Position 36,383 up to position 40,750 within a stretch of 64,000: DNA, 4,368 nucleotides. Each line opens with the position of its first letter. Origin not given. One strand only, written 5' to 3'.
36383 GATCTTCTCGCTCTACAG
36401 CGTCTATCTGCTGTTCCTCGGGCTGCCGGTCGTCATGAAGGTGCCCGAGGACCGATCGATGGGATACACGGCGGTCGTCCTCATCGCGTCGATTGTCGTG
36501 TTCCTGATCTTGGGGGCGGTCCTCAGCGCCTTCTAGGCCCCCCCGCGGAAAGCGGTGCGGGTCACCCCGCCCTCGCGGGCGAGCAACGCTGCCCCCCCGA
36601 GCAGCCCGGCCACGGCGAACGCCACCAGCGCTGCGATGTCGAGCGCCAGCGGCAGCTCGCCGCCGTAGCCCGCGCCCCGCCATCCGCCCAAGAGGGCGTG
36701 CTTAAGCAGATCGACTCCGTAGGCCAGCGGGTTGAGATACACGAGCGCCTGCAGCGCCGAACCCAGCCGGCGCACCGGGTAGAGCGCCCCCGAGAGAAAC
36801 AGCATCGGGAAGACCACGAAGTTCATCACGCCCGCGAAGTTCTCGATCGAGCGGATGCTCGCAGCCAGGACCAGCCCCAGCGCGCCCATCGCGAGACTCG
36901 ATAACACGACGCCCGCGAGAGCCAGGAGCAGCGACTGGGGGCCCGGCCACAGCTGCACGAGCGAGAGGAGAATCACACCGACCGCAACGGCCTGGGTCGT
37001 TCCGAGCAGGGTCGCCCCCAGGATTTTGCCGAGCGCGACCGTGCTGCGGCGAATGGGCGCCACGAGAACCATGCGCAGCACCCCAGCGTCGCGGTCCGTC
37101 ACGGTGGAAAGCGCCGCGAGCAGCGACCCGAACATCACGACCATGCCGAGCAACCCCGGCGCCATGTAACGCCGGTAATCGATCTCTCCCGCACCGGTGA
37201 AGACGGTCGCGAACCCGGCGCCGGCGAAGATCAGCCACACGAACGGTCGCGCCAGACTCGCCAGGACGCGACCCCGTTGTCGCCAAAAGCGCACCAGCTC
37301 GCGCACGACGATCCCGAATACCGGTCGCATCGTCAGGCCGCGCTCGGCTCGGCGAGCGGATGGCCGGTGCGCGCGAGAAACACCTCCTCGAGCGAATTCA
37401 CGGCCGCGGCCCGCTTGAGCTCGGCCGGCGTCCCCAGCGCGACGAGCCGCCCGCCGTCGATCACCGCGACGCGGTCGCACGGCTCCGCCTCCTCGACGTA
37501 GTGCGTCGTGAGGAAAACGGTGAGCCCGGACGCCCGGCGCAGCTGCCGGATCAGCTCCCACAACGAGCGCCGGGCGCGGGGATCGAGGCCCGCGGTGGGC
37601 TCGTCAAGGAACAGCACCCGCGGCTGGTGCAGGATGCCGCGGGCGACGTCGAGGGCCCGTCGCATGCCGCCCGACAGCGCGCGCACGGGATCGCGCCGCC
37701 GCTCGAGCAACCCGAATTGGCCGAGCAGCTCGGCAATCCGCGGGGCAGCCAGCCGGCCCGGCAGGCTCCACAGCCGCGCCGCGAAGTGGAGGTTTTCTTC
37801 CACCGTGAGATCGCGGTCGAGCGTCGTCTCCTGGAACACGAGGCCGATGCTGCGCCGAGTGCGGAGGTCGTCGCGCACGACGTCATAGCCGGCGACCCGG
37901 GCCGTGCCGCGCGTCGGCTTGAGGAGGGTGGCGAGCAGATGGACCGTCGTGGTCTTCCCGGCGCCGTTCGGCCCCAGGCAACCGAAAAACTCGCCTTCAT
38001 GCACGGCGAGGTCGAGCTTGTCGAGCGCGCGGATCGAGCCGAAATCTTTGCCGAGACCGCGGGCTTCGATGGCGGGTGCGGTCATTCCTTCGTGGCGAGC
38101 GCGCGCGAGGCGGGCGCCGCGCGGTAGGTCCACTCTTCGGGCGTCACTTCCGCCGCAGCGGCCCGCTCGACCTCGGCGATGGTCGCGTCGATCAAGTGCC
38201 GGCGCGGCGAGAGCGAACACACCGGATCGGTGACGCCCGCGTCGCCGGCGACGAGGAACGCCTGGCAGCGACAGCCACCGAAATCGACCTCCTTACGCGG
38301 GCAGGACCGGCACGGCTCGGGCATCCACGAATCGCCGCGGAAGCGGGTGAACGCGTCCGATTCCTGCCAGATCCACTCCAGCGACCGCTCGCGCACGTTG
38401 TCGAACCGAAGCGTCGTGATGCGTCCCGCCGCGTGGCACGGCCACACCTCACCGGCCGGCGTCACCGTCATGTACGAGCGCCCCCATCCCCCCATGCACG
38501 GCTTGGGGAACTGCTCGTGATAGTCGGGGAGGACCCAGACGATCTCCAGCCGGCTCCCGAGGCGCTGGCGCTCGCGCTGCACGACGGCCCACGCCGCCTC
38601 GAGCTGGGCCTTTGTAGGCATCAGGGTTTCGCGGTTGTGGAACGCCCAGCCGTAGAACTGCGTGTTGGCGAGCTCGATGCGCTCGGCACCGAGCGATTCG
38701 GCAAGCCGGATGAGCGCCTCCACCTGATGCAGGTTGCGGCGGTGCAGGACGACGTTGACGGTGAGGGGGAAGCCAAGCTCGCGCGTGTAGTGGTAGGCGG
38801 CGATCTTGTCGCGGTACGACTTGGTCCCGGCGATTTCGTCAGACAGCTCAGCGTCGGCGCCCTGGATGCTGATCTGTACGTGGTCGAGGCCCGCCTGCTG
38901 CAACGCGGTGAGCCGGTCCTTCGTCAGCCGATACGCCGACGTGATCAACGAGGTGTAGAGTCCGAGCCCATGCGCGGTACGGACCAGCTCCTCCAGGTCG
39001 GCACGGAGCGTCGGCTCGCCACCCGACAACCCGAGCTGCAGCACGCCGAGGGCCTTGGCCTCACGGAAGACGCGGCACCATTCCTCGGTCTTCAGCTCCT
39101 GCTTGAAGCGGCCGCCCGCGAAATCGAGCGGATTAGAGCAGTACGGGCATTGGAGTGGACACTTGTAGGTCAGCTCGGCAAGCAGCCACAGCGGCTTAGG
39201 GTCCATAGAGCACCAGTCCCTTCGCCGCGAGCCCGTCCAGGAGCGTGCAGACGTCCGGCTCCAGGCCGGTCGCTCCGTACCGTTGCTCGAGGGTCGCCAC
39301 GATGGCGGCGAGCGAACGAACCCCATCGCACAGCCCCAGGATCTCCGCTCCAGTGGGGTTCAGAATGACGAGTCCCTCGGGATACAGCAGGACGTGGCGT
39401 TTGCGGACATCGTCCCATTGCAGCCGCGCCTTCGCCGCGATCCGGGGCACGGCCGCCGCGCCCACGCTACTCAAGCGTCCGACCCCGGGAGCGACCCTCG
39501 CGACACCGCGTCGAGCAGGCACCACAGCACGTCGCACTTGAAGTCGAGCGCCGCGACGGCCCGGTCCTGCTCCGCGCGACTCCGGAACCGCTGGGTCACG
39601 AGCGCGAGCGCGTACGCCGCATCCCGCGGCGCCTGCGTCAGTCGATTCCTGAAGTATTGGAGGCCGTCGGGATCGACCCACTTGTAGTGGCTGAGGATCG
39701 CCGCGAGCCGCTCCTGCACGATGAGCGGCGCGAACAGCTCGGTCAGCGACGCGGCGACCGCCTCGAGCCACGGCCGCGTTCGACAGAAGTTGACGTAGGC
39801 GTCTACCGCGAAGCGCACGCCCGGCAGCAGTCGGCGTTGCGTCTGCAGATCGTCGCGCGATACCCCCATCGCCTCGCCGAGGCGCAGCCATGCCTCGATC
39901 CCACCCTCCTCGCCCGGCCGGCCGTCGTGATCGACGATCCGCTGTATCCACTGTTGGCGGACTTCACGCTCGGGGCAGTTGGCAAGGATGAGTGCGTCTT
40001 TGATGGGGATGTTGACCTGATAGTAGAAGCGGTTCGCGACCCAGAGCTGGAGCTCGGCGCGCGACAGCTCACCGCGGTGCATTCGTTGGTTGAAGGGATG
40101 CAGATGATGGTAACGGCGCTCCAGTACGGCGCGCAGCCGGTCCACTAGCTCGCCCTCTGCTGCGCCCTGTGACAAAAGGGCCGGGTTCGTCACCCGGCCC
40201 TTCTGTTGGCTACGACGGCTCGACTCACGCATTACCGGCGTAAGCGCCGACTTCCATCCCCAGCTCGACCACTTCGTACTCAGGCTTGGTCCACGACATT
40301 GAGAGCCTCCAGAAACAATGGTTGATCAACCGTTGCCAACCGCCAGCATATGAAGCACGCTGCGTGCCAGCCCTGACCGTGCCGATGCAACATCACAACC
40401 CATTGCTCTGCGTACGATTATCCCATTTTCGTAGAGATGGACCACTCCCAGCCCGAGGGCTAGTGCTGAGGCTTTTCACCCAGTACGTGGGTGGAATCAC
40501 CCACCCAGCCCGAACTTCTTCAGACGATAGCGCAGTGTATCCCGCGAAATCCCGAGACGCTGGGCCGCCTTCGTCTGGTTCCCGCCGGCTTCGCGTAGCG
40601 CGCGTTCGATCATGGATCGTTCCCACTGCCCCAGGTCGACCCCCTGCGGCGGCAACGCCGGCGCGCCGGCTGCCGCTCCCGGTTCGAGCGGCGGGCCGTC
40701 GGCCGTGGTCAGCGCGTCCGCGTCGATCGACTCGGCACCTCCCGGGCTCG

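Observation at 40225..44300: pqq locus split by an embedded histidine kinase / NtrC-type regulator, with a near-consensus sigma-54 promoter in front of pqqA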

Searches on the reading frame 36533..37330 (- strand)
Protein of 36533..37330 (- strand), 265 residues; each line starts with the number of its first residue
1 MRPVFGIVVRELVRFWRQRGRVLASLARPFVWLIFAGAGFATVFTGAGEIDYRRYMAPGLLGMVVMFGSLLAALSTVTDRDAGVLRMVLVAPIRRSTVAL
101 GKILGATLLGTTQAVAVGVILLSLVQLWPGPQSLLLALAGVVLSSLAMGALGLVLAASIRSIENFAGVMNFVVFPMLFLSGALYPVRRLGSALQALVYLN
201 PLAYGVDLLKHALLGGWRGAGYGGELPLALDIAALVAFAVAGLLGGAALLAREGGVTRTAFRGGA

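Call 46: search_protein_families(library=ncbifam, proteins=[window:36533-37330:-], max_evalue=1e-10)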
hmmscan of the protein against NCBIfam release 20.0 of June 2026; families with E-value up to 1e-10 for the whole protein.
window:36533-37330:- (265 aa): 5 families
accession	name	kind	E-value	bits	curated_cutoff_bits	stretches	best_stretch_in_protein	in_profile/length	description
TIGR03861.1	phenyl_ABC_PedC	subfamily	1.9e-47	162.1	241.35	1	6-218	6-226/253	alcohol ABC transporter, permease protein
TIGR01247.1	drrB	subfamily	1.1e-46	159.4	223.05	1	10-240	1-226/236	daunorubicin resistance ABC transporter membrane protein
TIGR01291.1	nodJ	subfamily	2e-18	66.9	206.65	1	20-238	24-241/253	ABC-2 type transporter, NodJ family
NF011648.0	PRK15066.1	subfamily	3.3e-18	66.2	225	1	7-242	13-241/257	ABC transporter permease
NF038293.1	permease_SagH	equivalog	3e-13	49.3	450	1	55-202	179-326/370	SagH family ABC transporter permease subunit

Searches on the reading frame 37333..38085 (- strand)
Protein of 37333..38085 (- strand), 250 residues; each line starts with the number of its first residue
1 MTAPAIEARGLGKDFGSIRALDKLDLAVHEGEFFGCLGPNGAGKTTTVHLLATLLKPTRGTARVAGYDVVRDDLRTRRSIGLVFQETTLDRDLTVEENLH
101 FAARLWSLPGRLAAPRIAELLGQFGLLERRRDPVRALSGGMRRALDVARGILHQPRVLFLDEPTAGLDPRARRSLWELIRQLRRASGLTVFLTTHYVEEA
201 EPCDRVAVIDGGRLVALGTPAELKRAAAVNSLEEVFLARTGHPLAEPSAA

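Call 5: search_protein_families(library=pfam, proteins=[window:37333-38085:-])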
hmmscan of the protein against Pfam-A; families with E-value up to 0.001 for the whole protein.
window:37333-38085:- (250 aa): 2 families
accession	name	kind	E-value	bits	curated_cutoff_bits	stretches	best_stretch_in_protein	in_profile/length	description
PF00005.33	ABC_tran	-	2.1e-29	103.3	25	1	21-165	1-137/137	ABC transporter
PF13304.12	AAA_21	-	1.3e-13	52.1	27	1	124-195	225-298/304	AAA domain, putative AbiEii toxin, Type IV TA system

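Call 46: search_protein_families(library=ncbifam, proteins=[window:37333-38085:-], max_evalue=1e-10)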
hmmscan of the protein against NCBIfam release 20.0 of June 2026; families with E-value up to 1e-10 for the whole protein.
window:37333-38085:- (250 aa): 160 families (the best 25 are shown)
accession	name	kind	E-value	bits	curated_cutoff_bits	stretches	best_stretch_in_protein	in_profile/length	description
TIGR01188.1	drrA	subfamily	8.9e-88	294.5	312.45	1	13-231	1-219/302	daunorubicin resistance ABC transporter, ATP-binding protein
TIGR03864.1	PQQ_ABC_ATP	hypoth_equivalog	7e-72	241.7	302.25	1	5-240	1-236/236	ABC transporter, ATP-binding subunit, PQQ-dependent alcohol dehydrogenase system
NF033858.1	ABC2_perm_RbbA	equivalog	3.7e-70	236.9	1050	1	3-238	264-499/909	ribosome-associated ATPase/putative transporter RbbA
NF010060.0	PRK13537.1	equivalog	2.4e-57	194.2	521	1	2-226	12-236/314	nodulation factor ABC transporter ATP-binding protein NodI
NF010059.0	PRK13536.1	equivalog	1.7e-50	171.7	549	1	4-224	42-262/342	nodulation factor ABC transporter ATP-binding protein NodI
TIGR03522.1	GldA_ABC_ATP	equivalog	2e-47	162.1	402.6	1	6-233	3-229/301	gliding motility-associated ABC transporter ATP-binding subunit GldA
TIGR01288.1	nodI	equivalog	2.1e-47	161.6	424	1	5-223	4-222/303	nodulation factor ABC transporter ATP-binding protein NodI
TIGR00968.1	3a0106s01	subfamily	1.6e-41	142.4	342.75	1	10-229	5-224/237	sulfate ABC transporter ATP-binding protein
TIGR04406.1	LPS_export_lptB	equivalog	3.6e-41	141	240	1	7-229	3-228/239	LPS export ABC transporter ATP-binding protein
TIGR04520.1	ECF_ATPase_1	equivalog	3.8e-41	141.3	315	1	18-225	15-225/269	energy-coupling factor transporter ATPase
TIGR03265.1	PhnT2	equivalog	9.3e-41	140.2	457.7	1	5-226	4-225/353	putative 2-aminoethylphosphonate ABC transporter ATP-binding protein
NF006987.0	PRK09452.1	equivalog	6e-40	137.1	482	1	3-223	15-235/378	spermidine/putrescine ABC transporter ATP-binding protein PotA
TIGR04521.1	ECF_ATPase_2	equivalog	2.4e-39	135.1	330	1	18-225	18-234/279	energy-coupling factor transporter ATPase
TIGR01257.1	rim_protein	equivalog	8.9e-39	132.2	4012.85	1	19-226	944-1150/2272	rim ABC transporter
NF000106.1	40850658_otr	exception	2e-38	132.4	750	1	5-227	13-235/351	oxytetracycline efflux ABC transporter Otr(C) ATP-binding subunit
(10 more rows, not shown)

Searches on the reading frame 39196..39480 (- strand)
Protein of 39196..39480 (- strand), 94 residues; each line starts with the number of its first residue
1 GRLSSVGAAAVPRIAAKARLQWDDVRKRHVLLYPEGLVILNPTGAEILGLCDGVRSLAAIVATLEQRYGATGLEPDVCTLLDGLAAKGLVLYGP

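Call 5: search_protein_families(library=pfam, proteins=[window:39196-39480:-])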
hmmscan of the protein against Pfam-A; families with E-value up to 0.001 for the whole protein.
window:39196-39480:- (94 aa): 1 family
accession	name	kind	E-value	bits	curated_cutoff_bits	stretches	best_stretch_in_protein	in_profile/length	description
PF05402.18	PqqD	-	3.3e-16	59.8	23.4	1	29-90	2-67/67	Coenzyme PQQ synthesis protein D (PqqD)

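Call 9: search_protein_families(library=ncbifam, proteins=[window:39196-39480:-])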
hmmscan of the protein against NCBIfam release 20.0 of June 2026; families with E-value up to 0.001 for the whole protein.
window:39196-39480:- (94 aa): 3 families
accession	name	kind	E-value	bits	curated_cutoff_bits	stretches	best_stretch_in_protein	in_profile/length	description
TIGR03859.1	PQQ_PqqD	equivalog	9.8e-25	86.3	46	1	12-89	1-79/81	pyrroloquinoline quinone biosynthesis peptide chaperone PqqD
NF002535.0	PRK02079.1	equivalog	3.3e-21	74.9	101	1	8-84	6-83/92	pyrroloquinoline quinone biosynthesis peptide chaperone PqqD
TIGR04302.1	geo_PqqD_fam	equivalog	2.5e-06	27.9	100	1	30-92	38-102/102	GeoRSP system PqqD family peptide chaperone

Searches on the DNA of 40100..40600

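Call 58: search_rna_families(source=window, start=40100, end=40600, threshold=evalue, max_evalue=1)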
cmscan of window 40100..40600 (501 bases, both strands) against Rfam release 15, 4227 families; matches with E-value up to 1: 3.
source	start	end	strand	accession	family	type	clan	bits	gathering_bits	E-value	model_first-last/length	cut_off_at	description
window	40134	40207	+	RF02651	SorY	Gene; sRNA;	-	17.8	111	0.34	1-83/83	no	Singlet oxygen resistance RNA Y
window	40173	40252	-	RF02784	SorX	Gene; sRNA;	-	14.7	46.6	0.85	1-73/73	no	Singlet oxygen resistance RNA X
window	40100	40201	+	RF01683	P6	Gene; sRNA;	-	12.1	50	0.58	401-510/510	5'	Pseudomonas sRNA P6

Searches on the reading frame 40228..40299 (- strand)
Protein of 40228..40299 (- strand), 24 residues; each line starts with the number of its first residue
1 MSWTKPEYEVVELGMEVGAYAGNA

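Call 9: search_protein_families(library=ncbifam, proteins=[window:40228-40299:-])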
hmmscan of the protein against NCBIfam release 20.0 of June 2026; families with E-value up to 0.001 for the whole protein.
seq(24 aa): 1 family
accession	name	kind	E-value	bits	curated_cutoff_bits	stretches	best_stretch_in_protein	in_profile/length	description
TIGR02107.1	PQQ_syn_pqqA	equivalog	1.5e-06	27.9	20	1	3-21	1-19/21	pyrroloquinoline quinone precursor peptide PqqA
